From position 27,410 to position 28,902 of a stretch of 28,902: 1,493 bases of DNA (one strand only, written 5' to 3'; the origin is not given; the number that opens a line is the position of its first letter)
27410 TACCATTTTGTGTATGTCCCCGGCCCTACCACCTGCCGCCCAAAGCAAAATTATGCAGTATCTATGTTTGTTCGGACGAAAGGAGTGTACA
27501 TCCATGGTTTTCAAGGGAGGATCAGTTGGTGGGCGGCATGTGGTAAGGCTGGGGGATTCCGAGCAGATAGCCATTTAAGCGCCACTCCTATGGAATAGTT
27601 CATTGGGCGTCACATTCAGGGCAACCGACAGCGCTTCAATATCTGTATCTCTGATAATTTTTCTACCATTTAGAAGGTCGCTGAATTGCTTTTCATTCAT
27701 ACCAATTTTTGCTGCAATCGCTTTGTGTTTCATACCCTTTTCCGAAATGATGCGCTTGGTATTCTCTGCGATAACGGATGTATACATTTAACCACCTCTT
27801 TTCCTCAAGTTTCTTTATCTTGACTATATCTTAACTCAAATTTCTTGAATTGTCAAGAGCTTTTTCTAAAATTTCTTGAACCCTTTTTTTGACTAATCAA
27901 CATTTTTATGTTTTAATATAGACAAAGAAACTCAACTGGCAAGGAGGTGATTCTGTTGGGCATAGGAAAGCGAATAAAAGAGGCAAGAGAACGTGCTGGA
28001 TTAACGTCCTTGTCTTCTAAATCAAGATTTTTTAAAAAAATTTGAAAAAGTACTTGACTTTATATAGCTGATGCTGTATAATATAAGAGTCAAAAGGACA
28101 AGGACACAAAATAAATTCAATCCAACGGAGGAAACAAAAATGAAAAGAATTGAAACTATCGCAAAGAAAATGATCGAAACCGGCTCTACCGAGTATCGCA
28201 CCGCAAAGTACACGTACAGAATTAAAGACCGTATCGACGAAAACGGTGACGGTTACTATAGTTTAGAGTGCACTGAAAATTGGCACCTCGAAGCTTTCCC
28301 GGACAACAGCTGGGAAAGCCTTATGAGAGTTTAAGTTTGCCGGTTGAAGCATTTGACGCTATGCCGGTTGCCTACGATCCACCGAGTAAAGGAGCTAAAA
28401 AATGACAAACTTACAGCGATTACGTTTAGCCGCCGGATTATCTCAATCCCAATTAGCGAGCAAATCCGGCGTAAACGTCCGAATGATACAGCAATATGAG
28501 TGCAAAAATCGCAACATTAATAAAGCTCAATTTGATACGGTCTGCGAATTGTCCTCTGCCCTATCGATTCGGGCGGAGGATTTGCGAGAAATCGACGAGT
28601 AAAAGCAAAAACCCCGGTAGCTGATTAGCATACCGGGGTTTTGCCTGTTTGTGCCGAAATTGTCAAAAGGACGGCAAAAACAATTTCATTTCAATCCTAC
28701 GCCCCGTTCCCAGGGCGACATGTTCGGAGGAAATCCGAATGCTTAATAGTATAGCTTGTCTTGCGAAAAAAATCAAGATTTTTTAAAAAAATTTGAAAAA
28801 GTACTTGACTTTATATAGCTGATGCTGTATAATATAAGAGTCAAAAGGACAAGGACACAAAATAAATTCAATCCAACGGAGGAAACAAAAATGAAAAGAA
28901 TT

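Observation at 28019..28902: Exact 133-bp promoter-to-codon-4 element duplicated and fused to two unrelated small-ORF + mini-HTH + terminator cassettes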

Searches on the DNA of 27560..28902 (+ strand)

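Call 11: search_dna_similar(query=window:27560-28902:+, collection=phages, mode=distant, max_rows=20)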
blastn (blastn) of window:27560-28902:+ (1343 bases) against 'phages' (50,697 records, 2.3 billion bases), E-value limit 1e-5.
No match.

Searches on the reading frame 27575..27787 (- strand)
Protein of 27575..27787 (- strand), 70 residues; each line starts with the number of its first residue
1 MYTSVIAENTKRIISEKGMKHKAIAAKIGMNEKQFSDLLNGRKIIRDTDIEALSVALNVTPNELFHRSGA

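Call 8: search_protein_families(library=pfam, max_evalue=1, proteins=[window:27578-27787:-])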
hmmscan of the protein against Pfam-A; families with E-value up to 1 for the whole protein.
seq(70 aa): 7 families
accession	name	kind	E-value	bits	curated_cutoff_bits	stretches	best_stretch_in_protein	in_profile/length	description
PF13443.12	HTH_26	-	7e-09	36.3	22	1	11-65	3-58/63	Cro/C1-type HTH DNA-binding domain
PF13560.12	HTH_31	-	2.9e-06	27.9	27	1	16-64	12-61/64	Helix-turn-helix domain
PF01381.28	HTH_3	-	6.9e-06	26.5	23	1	16-64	7-55/55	Helix-turn-helix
PF12844.13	HTH_19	-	0.0005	20.4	30.2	1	11-67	5-61/64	Helix-turn-helix domain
PF13744.12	HTH_37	-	0.014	15.6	27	1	11-42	24-55/80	Helix-turn-helix domain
PF21965.2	SAMP2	-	0.036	14.9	27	1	4-55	6-57/63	Small archaeal modifier protein 2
PF21179.3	BldD-like_C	-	0.15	12.3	27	1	45-67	41-63/70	DNA-binding protein BldD-like, C-terminal domain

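Call 9: search_protein_families(library=phrogs, max_evalue=1, proteins=[window:27578-27787:-])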
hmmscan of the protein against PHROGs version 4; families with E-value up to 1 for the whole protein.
seq(70 aa): 26 families (the best 25 are shown)
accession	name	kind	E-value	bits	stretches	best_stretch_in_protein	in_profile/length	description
phrog_4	-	transcription regulation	7.3e-09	36.1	1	6-69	137-196/400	transcriptional repressor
phrog_8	-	transcription regulation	1.6e-08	35.4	1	6-68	162-219/346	transcriptional regulator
phrog_2967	-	transcription regulation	2.1e-08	35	1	6-66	11-71/225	transcriptional regulator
phrog_4583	-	transcription regulation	2.7e-06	28.3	1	6-66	11-71/81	transcriptional repressor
phrog_3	-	transcription regulation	2.8e-06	28.4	1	6-67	89-148/430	transcriptional repressor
phrog_2328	-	transcription regulation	2.6e-05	25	1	14-66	24-76/128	transcriptional repressor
phrog_1468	-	transcription regulation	4.4e-05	24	1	7-43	9-45/67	transcriptional repressor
phrog_2439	-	transcription regulation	0.00015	21.8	1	7-65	9-67/367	transcriptional regulator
phrog_7241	-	transcription regulation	0.00079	20.5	1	15-65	71-121/122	transcriptional regulator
phrog_4779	-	transcription regulation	0.0018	19.8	1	8-48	5-45/98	transcriptional regulator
phrog_925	-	DNA, RNA and nucleotide metabolism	0.0048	17.6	1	7-43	6-42/67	HTH DNA binding protein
phrog_3949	-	transcription regulation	0.0072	17.4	1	16-69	27-77/161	transcriptional repressor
phrog_296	-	integration and excision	0.0092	15.7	1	5-43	227-265/626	DNA transposition protein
phrog_1373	-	transcription regulation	0.012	16.6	1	6-43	64-101/166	transcriptional regulator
phrog_6831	-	transcription regulation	0.016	16.2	1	15-46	15-44/68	transcriptional regulator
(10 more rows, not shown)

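Call 79: find_encoding_contigs(protein=window:27575-27787:-, flank=4000, max_places=10)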
Protein window:27575-27787:- (70 aa): 23 contigs read that carry it; 10 places shown.
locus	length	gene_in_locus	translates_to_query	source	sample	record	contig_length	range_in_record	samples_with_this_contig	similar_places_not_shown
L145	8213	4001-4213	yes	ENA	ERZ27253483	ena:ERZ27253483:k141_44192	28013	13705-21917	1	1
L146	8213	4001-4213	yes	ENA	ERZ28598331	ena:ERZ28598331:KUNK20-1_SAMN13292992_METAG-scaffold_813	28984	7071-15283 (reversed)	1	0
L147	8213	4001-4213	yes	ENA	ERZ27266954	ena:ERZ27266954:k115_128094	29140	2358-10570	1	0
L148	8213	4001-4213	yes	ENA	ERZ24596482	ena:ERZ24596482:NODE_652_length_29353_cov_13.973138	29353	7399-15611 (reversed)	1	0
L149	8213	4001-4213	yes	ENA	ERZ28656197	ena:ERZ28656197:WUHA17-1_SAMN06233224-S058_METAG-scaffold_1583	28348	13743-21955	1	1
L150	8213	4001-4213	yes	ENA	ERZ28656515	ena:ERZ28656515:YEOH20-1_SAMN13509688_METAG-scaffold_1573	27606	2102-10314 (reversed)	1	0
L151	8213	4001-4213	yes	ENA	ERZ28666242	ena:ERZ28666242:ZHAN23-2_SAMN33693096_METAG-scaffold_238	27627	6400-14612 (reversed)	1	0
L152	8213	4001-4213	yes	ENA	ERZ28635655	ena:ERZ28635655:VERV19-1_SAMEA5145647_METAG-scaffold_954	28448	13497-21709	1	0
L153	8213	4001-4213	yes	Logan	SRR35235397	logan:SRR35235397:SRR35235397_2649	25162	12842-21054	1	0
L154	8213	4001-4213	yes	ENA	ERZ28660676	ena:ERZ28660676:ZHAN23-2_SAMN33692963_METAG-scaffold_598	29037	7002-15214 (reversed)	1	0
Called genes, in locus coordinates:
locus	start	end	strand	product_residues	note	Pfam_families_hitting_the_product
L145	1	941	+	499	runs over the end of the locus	-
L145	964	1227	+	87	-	-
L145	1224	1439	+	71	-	PF16945:Phage_r1t_holin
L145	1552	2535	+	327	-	PF01510:Amidase_2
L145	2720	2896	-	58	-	PF22147:AcrIC5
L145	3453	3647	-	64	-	-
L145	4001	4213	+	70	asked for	PF13443:HTH_26, PF01381:HTH_3 (weak), PF13560:HTH_31 (weak)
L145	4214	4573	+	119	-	-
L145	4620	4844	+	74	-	-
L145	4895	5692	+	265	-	PF24703:DUF7666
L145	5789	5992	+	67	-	-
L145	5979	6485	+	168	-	PF05565:Sipho_Gp157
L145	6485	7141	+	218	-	-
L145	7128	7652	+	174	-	-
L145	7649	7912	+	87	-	-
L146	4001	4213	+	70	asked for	PF13443:HTH_26, PF01381:HTH_3 (weak), PF13560:HTH_31 (weak)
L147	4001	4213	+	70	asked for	PF13443:HTH_26, PF01381:HTH_3 (weak), PF13560:HTH_31 (weak)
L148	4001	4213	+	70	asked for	PF13443:HTH_26, PF01381:HTH_3 (weak), PF13560:HTH_31 (weak)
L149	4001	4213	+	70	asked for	PF13443:HTH_26, PF01381:HTH_3 (weak), PF13560:HTH_31 (weak)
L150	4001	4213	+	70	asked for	PF13443:HTH_26, PF01381:HTH_3 (weak), PF13560:HTH_31 (weak)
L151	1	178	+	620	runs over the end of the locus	PF06605:Prophage_tail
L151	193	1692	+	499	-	-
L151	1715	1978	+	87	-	-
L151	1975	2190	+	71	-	PF16945:Phage_r1t_holin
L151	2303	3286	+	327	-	PF01510:Amidase_2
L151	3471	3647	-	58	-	PF22147:AcrIC5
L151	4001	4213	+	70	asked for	PF13443:HTH_26, PF01381:HTH_3 (weak), PF13560:HTH_31 (weak)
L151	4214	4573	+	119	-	-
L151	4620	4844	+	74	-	-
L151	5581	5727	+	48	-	-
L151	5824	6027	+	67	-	-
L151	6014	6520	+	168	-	PF05565:Sipho_Gp157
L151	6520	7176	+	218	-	-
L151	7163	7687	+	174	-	-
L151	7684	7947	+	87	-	-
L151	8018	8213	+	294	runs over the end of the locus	PF14297:Lin1244_N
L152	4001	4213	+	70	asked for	PF13443:HTH_26, PF01381:HTH_3 (weak), PF13560:HTH_31 (weak)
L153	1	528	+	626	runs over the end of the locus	PF06605:Prophage_tail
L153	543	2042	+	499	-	-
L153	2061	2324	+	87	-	-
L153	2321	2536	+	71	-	PF16945:Phage_r1t_holin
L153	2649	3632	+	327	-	PF01510:Amidase_2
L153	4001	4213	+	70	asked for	PF13443:HTH_26, PF01381:HTH_3 (weak), PF13560:HTH_31 (weak)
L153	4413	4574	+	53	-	-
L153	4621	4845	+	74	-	-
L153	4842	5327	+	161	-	-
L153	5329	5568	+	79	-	-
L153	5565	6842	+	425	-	PF02463:SMC_N (faint), PF13175:AAA_15, PF13476:AAA_23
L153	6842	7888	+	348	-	PF13479:AAA_24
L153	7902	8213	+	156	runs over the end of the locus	-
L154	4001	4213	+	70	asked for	PF13443:HTH_26, PF01381:HTH_3 (weak), PF13560:HTH_31 (weak)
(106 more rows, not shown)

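Call 83: search_protein_families(library=padloc, max_evalue=0.01, proteins=[window:27578-27787:-])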
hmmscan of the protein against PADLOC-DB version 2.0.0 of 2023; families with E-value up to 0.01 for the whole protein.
seq(70 aa): 7 families
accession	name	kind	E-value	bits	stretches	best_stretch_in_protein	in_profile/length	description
PDLC04775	PDC-M69A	-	2.4e-07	29.2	1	5-67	7-69/113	-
PDLC03665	Control_protein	-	1.6e-05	23.1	1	7-66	10-70/77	control protein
PDLC04758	PDC-M64B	-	0.00027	19.4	1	6-59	31-84/123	-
PDLC04760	PDC-M64C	-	0.0012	17.2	1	5-57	26-78/93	-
PDLC04762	PDC-M64C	-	0.0023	16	1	6-43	28-65/97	-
PDLC02926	HTH_VI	-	0.0053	15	1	9-65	5-61/92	-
PDLC04759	PDC-M64B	-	0.0059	14.6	1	5-57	26-78/135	-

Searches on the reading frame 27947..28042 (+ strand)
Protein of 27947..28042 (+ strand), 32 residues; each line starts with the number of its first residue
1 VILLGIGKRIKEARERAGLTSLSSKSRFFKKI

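Call 8: search_protein_families(library=pfam, max_evalue=1, proteins=[window:27947-28042:+])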
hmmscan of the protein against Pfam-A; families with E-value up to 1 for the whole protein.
seq(32 aa): 0 families

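Call 9: search_protein_families(library=phrogs, max_evalue=1, proteins=[window:27947-28042:+])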
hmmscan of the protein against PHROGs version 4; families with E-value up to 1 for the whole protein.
seq(32 aa): 0 families
